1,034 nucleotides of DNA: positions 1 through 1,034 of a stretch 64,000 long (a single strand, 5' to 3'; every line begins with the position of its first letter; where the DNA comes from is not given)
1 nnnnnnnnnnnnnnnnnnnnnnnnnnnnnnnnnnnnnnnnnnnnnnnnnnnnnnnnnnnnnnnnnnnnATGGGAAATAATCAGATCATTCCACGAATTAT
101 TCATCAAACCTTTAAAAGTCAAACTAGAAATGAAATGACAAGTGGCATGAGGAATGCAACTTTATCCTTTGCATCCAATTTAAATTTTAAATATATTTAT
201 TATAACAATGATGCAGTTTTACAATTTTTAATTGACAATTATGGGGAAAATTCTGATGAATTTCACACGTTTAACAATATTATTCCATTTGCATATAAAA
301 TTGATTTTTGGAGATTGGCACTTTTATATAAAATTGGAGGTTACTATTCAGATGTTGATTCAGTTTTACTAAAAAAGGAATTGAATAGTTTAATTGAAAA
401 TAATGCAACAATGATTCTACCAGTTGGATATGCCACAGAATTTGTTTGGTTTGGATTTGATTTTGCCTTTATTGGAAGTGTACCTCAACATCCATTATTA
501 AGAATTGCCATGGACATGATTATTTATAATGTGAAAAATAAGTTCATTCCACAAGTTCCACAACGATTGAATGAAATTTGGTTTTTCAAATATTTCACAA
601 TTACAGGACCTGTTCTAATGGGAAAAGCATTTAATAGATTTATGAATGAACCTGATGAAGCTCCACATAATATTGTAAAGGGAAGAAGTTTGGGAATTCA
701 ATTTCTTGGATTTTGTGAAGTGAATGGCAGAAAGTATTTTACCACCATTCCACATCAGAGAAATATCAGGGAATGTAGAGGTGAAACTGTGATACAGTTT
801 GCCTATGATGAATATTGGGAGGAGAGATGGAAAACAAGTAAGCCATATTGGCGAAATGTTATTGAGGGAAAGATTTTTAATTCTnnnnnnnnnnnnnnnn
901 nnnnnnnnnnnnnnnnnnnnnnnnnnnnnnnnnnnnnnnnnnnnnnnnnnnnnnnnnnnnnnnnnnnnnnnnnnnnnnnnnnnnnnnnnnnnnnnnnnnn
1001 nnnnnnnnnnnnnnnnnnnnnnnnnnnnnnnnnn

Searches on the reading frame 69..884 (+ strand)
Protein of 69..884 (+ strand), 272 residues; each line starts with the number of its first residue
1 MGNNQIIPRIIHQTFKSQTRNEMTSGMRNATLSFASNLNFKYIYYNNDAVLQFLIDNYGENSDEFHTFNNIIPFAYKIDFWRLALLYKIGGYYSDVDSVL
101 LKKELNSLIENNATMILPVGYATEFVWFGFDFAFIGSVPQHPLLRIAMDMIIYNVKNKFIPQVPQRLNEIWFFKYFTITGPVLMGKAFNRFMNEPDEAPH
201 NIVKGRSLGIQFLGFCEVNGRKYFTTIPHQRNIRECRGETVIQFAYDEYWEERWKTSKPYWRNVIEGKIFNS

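Call 60: search_protein_families(library=pfam, max_evalue=0.01, proteins=[window:69-884:+])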
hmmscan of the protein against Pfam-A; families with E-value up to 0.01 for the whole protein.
seq(272 aa): 1 family
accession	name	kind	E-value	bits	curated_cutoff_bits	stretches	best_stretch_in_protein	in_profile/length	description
PF04488.21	Gly_transf_sug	-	1.7e-10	41.9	23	1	36-112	14-90/93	Glycosyltransferase sugar-binding region containing DXD motif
